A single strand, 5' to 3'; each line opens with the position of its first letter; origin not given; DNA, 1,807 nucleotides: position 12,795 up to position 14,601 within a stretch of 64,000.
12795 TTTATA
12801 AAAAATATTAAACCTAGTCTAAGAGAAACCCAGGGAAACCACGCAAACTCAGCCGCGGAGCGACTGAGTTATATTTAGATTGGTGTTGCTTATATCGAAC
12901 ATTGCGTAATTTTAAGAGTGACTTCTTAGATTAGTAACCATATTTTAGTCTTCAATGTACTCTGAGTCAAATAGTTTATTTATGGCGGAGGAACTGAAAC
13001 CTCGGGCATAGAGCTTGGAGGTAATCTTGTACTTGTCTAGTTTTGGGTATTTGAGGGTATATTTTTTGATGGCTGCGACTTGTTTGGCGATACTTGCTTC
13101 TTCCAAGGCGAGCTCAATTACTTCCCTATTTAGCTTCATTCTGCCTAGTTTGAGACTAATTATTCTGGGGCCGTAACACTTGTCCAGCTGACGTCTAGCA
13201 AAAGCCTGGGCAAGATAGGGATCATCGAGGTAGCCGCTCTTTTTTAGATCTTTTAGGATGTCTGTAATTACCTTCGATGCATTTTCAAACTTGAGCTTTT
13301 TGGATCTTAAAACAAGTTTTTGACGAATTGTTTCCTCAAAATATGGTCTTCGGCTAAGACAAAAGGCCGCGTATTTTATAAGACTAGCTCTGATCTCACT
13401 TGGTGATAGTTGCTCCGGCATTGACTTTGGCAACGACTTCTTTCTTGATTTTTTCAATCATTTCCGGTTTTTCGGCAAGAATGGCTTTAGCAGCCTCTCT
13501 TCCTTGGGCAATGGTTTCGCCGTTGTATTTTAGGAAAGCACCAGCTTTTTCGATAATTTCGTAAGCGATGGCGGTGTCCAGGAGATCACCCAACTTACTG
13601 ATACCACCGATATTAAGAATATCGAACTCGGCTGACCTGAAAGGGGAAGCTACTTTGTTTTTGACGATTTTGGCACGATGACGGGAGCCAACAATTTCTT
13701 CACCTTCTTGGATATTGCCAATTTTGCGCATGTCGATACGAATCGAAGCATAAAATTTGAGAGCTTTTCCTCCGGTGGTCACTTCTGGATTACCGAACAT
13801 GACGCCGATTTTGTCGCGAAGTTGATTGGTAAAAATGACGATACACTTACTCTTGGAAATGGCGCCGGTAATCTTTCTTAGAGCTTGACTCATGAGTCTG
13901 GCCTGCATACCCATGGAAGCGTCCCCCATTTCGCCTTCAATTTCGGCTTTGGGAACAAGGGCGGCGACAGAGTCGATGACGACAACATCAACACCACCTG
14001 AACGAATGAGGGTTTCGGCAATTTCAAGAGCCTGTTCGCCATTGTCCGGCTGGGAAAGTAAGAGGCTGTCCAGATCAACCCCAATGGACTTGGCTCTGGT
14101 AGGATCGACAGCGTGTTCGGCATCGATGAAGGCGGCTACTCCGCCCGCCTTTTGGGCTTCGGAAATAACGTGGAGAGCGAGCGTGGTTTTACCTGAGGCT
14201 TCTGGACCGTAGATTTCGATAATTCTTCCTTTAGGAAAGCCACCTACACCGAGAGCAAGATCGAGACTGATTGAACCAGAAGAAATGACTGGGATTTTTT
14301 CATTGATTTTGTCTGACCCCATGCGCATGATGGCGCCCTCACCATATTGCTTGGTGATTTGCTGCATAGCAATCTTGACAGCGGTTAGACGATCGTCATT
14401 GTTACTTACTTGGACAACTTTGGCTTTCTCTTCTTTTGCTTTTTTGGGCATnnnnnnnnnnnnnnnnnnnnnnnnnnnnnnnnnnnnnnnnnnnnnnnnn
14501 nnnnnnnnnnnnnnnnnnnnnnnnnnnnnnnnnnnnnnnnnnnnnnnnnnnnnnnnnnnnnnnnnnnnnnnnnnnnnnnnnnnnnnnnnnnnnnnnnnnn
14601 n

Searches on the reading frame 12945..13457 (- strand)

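Call 10: search_protein_families(library=pfam, proteins=[window:12945-13457:-], max_evalue=1)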
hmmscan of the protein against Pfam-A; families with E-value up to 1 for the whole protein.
window:12945-13457:- (170 aa): 4 families
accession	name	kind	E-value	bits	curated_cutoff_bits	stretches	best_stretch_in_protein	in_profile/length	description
PF02631.22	RecX_HTH2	-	1.1e-05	25.9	26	1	78-118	1-42/42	RecX, second three-helix domain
PF21982.2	RecX_HTH1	-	0.0036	17.7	26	0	32-49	7-24/40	RecX, first three-helix domain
PF21981.2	RecX_HTH3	-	0.0092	16.6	26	1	138-161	23-46/48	RecX, third three-helix domain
PF24147.2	C2_SHIP1-2_2nd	-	0.17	12.5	27.5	1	26-108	5-83/106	SHIP1/2 second C2 domain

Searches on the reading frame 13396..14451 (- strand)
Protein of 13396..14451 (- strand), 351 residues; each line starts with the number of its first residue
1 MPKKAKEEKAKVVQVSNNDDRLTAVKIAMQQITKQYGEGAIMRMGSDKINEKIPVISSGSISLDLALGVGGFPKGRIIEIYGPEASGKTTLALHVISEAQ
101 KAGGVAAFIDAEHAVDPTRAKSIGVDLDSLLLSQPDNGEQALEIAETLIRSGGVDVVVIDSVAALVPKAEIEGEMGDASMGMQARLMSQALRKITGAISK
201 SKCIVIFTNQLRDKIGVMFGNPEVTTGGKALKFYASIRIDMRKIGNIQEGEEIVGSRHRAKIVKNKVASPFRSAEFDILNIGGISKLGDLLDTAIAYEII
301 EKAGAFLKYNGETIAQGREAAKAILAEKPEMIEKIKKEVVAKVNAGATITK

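Call 10: search_protein_families(library=pfam, proteins=[window:13396-14451:-], max_evalue=1)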
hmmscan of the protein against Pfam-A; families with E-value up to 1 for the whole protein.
window:13396-14451:- (351 aa): 14 families
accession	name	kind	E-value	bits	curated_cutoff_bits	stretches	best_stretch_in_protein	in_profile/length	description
PF00154.27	RecA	-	9.6e-130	432.1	27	1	24-285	2-262/262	recA bacterial DNA recombination protein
PF21096.2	RecA_C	-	6.7e-18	65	27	1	288-343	1-56/57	RecA C-terminal domain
PF08423.17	Rad51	-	1.9e-09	37.6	22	1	53-244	5-212/244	Rad51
PF06745.19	ATPase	-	1.5e-07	31.5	26.6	1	63-131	8-78/231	KaiC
PF01637.24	ATPase_2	-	7.7e-06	26.3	33.2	1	76-206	21-114/225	ATPase domain predominantly from Archaea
PF13481.12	AAA_25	-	1e-05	25.7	27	1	72-168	30-158/195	AAA domain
PF00004.35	AAA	-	0.00026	21.9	21.2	1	80-210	3-109/131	ATPase family associated with various cellular activities (AAA)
PF13479.12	AAA_24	-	0.00061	20.1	27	1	78-167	5-78/195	AAA domain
PF13401.12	AAA_22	-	0.0024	18.6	27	1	76-168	6-97/130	AAA domain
PF13191.12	AAA_16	-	0.0055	17.7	32.6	1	75-167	24-104/167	AAA ATPase domain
PF00005.33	ABC_tran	-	0.018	16.1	25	1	72-186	8-117/137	ABC transporter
PF13173.12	AAA_14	-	0.024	15.1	27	1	76-161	3-70/129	AAA domain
PF14516.12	AAA_35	-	0.068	12.4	27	1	74-114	30-70/331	AAA-like domain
PF24883.2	NPHP3_N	-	0.12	13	24.8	1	76-108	23-55/164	Nephrocystin 3, N-terminal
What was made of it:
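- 13396..14451 (-): recA (351 aa), the left border of the gap. Pfam RecA E 1e-129 (call 10).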

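Call 11: find_encoding_contigs(protein=window:13396-14451:-, flank=6000, max_places=8)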
Protein window:13396-14451:- (351 aa): 24 contigs read that carry it; 4 places shown.
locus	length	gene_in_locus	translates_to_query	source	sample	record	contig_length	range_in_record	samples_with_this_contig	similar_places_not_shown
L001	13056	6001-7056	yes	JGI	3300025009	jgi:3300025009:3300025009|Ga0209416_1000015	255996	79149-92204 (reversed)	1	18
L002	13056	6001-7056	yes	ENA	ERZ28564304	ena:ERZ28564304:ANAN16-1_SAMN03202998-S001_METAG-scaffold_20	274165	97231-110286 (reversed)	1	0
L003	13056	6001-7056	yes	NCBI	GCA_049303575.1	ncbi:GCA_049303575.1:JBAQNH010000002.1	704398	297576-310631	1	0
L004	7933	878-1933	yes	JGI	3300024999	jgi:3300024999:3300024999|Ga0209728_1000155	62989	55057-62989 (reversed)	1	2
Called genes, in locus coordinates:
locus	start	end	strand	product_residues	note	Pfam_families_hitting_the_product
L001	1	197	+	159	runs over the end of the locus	PF00380:Ribosomal_S9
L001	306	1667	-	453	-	-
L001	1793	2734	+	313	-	PF09587:PGA_cap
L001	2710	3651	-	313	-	PF01073:3Beta_HSD, PF01370:Epimerase, PF02719:Polysacc_synt_2 (weak), PF04321:RmlD_sub_bind (weak), PF07993:NAD_binding_4 (faint), PF16363:GDP_Man_Dehyd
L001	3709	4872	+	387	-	PF04519:Bactofilin, PF26514:DUF8173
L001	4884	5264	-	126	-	-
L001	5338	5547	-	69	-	-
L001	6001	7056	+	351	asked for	PF00154:RecA_N, PF08423:Rad51, PF06745:ATPase (weak), PF13481:AAA_25 (faint), PF27531:MT3502_N (weak), PF01637:ATPase_2 (weak), PF21096:RecA_C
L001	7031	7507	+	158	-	PF02631:RecX_HTH2 (faint)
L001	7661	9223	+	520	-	PF12072:RNase_Y_N, PF00013:KH_1 (weak), PF01966:HD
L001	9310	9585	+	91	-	PF00216:Bac_DNA_binding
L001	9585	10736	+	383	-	PF00919:UPF0004, PF04055:Radical_SAM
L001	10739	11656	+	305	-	PF01745:IPT (weak), PF01715:IPPT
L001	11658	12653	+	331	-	PF01594:AI-2E_transport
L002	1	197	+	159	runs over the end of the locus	PF00380:Ribosomal_S9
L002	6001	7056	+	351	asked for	PF00154:RecA_N, PF08423:Rad51, PF06745:ATPase (weak), PF13481:AAA_25 (faint), PF27531:MT3502_N (weak), PF01637:ATPase_2 (weak), PF21096:RecA_C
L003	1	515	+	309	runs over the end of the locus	PF09587:PGA_cap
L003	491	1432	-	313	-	PF01073:3Beta_HSD, PF01370:Epimerase, PF02719:Polysacc_synt_2 (weak), PF04321:RmlD_sub_bind (weak), PF07993:NAD_binding_4 (faint), PF16363:GDP_Man_Dehyd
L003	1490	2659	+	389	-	PF04519:Bactofilin, PF26514:DUF8173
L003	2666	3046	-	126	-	-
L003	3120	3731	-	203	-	PF04203:Sortase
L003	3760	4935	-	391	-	PF11999:Ice_binding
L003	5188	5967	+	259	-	PF18780:HNH_repeat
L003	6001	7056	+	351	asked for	PF00154:RecA_N, PF08423:Rad51, PF06745:ATPase (weak), PF13481:AAA_25 (faint), PF27531:MT3502_N (weak), PF01637:ATPase_2 (weak), PF21096:RecA_C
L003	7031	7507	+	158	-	PF02631:RecX_HTH2 (faint)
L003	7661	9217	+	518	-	PF12072:RNase_Y_N, PF00013:KH_1 (weak), PF01966:HD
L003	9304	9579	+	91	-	PF00216:Bac_DNA_binding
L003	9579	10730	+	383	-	PF00919:UPF0004, PF04055:Radical_SAM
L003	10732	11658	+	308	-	PF01715:IPPT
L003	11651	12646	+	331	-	PF01594:AI-2E_transport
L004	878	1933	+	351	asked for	PF00154:RecA_N, PF08423:Rad51, PF06745:ATPase (weak), PF13481:AAA_25 (faint), PF27531:MT3502_N (weak), PF01637:ATPase_2 (weak), PF21096:RecA_C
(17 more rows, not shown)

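Call 18: find_related_loci(query=window:13396-14451:-, collection=genome_contigs, flank=7000)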
Query window:13396-14451:- (351 aa) in genome_contigs; peptide patterns used: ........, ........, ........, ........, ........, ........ (x = any residue, [..] = any of these).
600 stretches matched a pattern (row limit reached: there are more); 594 encode a relative of the query (tblastn E <= 1e-3); the best 80 are kept; 80 distinct loci.
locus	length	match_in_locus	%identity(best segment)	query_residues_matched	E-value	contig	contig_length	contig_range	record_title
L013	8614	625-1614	70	20-346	1e-154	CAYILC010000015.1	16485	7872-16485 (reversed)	MAG TPA_asm: uncultured Pseudomonadales bacterium isolate ERP119705_co23_558 genome assembly, contig: NODE_3317_length_1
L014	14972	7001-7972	69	20-345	8e-152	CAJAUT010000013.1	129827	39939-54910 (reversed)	uncultured bacterium isolate Loc080925-6m_bin-0061 genome assembly, contig: bin-0061:13/34, whole genome shotgun sequenc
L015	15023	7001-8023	62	8-346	4e-144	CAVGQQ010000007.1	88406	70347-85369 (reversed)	bacterium isolate H07613-L1_cleanbin_000006 genome assembly, contig: Spades_H07613-L1_contig_61, whole genome shotgun se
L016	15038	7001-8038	62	1-348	2e-142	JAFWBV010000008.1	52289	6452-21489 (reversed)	Candidatus Saccharibacteria bacterium isolate RGIG5597 Sheep_Duodenum-1__c537, whole genome shotgun sequence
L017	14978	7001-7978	61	18-344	1e-141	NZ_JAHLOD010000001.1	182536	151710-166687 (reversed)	Clostridium bornimense strain N41 No41_ctg001, whole genome shotgun sequence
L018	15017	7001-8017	63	3-343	7e-141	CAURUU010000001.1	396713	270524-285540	MAG TPA_asm: uncultured Candidatus Saccharibacteria bacterium isolate ERR9969226_bin.1_MetaWRAP_v1.3_MAG genome assembly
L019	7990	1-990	62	20-350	4e-140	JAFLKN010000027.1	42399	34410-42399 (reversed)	MAG: Prolixibacteraceae bacterium isolate LaCa_MAG_6 c_000000001509, whole genome shotgun sequence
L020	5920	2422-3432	64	5-343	3e-140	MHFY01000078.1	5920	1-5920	MAG: Omnitrophica WOR_2 bacterium GWA2_47_8 gwa2_scaffold_24312, whole genome shotgun sequence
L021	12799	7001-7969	66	16-339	1e-139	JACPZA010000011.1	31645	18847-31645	MAG: Candidatus Daviesbacteria bacterium isolate NC_groundwater_877_Pr1_S2p5_34_16 Montesol18_S2p5_coassembly_scaffold_1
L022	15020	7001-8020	63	1-343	1e-139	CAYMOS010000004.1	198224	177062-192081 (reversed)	MAG TPA_asm: uncultured Candidatus Saccharibacteria bacterium isolate SRP199154_co1_50 genome assembly, contig: NODE_17_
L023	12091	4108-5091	60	17-344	1e-138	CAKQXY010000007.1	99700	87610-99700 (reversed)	MAG: uncultured Lachnospiraceae bacterium isolate REFINED_METABAT215_TOP10_CONTIGS_1500_ASSEMBLY_K77_MERGED__Hadza_MoBio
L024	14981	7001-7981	61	18-345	3e-138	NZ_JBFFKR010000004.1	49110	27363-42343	MAG: Ancylomarina sp. isolate Mix_mud18.2022.04.105 k141_397167_length_49110_cov_34.3499, whole genome shotgun sequence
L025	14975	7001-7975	62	17-341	2e-138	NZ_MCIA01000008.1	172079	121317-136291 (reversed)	Lacrimispora algidixylanolytica strain SPL73 contig_16, whole genome shotgun sequence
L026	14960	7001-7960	64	19-340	2e-138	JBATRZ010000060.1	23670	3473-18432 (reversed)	MAG: Candidatus Saccharimonadales bacterium isolate MFD10470_ilm_asm_bin33 k127_87042, whole genome shotgun sequence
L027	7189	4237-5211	64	19-343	5e-138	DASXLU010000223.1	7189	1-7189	MAG TPA_asm: Candidatus Acidoferrum sp. isolate SMAG_U5310 k141_6558097, whole genome shotgun sequence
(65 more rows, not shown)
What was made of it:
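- Tried and rejected: RecA scan of genome_contigs (call 18).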

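Call 20: search_protein_families(library=pfam, proteins=[L003:5188-5967:+, L003:3760-4935:-, L003:3120-3731:-, L003:2666-3046:-], max_evalue=1)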
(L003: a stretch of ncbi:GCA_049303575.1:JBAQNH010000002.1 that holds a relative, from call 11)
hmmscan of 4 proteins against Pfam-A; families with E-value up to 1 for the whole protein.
L003:5188-5967:+ (259 aa): 4 families
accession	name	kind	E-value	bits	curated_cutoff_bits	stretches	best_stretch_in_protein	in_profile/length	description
PF18780.6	HNH_repeat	-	5e-09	36.8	26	1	94-141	3-54/54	Homing endonuclease associated repeat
PF09889.16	DUF2116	-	0.00045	20.6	26.8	1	21-45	12-37/59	Probable treble clef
PF09373.15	PMBR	-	0.044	14.3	24.9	1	97-112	13-28/33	Pseudomurein-binding repeat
PF16588.11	zf-C2H2_10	-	0.87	9.8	26.2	0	6-12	4-10/23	C2H2 zinc-finger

L003:3760-4935:- (391 aa): 1 family
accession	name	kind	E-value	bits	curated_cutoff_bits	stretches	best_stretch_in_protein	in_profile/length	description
PF11999.13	Ice_binding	-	1.3e-37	129.9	28.7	1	45-230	1-207/208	Ice-binding-like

L003:3120-3731:- (203 aa): 1 family
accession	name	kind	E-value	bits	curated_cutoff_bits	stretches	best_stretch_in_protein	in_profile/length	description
PF04203.18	Sortase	-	1e-21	77.4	26.6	1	64-200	2-124/125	Sortase domain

L003:2666-3046:- (126 aa): 0 families
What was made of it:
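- On Homing-endonuclease-associated protein (PF18780 HNH_repeat), for remnant 14484-14721: The intact L003 orthologue has the repeat at residues 94-141 (call 20).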

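Call 72: list_cluster_members(proteins=[window:13396-14451:-, window:15188-15568:+, L003:5188-5967:+])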
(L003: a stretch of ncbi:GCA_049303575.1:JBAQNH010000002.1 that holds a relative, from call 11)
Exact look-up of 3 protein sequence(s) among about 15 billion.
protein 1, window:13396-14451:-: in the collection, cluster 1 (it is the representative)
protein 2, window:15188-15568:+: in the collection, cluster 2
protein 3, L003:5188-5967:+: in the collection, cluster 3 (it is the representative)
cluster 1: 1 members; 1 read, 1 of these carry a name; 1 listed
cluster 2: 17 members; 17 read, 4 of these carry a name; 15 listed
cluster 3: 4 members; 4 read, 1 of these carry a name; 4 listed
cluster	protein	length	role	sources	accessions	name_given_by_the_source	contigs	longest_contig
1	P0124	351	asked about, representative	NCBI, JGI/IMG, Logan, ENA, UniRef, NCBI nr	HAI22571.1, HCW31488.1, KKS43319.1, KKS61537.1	MAG: Protein RecA [Candidatus Collierbacteria bacterium GW2011_GWE2_42_48] | Protein RecA n=1 Tax=Candidatus Collierbacteria bacterium GW2011_GWA2_42_17 TaxID=1618378 ... | MAG: Protein RecA [Candidatus Collierbacteria bacterium GW2011_GWA2_42_17]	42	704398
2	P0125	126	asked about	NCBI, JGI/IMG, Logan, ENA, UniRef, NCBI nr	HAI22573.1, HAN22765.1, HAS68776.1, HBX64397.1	TPA: hypothetical protein DCP77_03215 [Candidatus Collierbacteria bacterium] | HNH endonuclease n=1 Tax=Candidatus Collierbacteria bacterium GW2011_GWA2_42_17 ... | MAG: hypothetical protein UU94_C0001G0179 [Candidatus Collierbacteria bacterium ...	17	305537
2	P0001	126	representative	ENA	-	-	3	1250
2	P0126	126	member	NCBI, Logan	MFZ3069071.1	MAG: hypothetical protein WA052_02015 [Microgenomates group bacterium]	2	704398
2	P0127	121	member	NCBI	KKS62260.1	MAG: hypothetical protein UV30_C0019G0001, partial [Candidatus Collierbacteria bacterium ...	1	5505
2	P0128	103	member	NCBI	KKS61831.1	MAG: hypothetical protein UV29_C0030G0034, partial [Candidatus Collierbacteria bacterium ...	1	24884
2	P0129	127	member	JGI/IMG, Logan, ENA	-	-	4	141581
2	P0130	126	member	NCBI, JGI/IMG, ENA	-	-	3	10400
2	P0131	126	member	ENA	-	-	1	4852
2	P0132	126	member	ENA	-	-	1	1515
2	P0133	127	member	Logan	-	-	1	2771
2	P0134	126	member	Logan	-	-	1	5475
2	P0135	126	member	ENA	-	-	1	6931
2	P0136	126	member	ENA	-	-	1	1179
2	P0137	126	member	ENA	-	-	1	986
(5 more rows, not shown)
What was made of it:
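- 13396..14451 (-): The protein is identical in 42 contigs, which name it Candidatus Collierbacteria bacterium GW2011_GWA2_42_17 (call 72).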

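Call 73: search_protein_families(library=phrogs, proteins=[L003:5188-5967:+], max_evalue=0.01)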
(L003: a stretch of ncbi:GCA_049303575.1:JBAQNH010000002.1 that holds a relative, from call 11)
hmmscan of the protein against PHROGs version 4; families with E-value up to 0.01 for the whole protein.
L003:5188-5967:+ (259 aa): 2 families
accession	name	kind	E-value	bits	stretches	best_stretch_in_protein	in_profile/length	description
phrog_22655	-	unknown function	5e-06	26.5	1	95-140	80-125/508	-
phrog_11604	-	DNA, RNA and nucleotide metabolism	0.0073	16.9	1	8-43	28-63/160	HNH endonuclease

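Call 74: search_protein_families(library=ncbifam, proteins=[L003:5188-5967:+, L003:3120-3731:-, L003:3760-4935:-], max_evalue=0.01)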
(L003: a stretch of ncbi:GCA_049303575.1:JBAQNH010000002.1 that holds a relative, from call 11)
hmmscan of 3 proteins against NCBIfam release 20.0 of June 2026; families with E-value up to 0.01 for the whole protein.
L003:5188-5967:+ (259 aa): 0 families

L003:3120-3731:- (203 aa): 7 families
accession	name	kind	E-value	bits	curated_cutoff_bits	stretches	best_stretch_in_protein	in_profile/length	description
NF033748.1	class_F_sortase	subfamily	5.8e-32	110.5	166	1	57-199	8-153/155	class F sortase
TIGR03784.1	marine_sortase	equivalog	1.5e-05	24.7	158.25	1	94-196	78-172/174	class GN sortase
TIGR01076.1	sortase_fam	subfamily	1.9e-05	24.5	39.35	1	99-196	34-123/136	sortase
NF033745.1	class_C_sortase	subfamily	7e-05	22.7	160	1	62-182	95-207/220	class C sortase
NF033747.1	class_E_sortase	subfamily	0.00011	22.2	160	1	62-200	73-205/211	class E sortase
NF033746.1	class_D_sortase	subfamily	0.0021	17.9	165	1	95-179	38-114/135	class D sortase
NF058671.1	sortase_SrtD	exception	0.0023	17.6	140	1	94-179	91-168/187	class D sortase, LPxTATN-specific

L003:3760-4935:- (391 aa): 1 family
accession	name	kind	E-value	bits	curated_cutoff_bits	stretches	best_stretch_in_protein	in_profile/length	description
NF045625.1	IBP_CFB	equivalog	1.7e-18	67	400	1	127-230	169-274/275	ice-binding protein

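Call 75: search_solved_structures(query=L003:5188-5967:+, max_evalue=1)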
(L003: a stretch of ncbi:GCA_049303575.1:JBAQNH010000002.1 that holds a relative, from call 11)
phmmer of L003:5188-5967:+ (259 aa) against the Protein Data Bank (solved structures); distinct sequences matched with E-value up to 1: 3.
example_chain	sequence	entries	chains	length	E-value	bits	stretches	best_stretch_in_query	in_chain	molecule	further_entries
8je5_A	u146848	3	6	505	0.069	15.8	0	88-162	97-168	PROLYL-TRNA SYNTHETASE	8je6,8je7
8a38_A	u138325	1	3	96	0.68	12.5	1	5-55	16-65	Tripartite motif-containing protein 2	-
7zj3_D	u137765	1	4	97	0.79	12.3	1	5-55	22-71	Tripartite motif-containing protein 2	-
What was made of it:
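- Tried and rejected: PDB sequence search of the 259-aa protein was uninformative (call 75).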
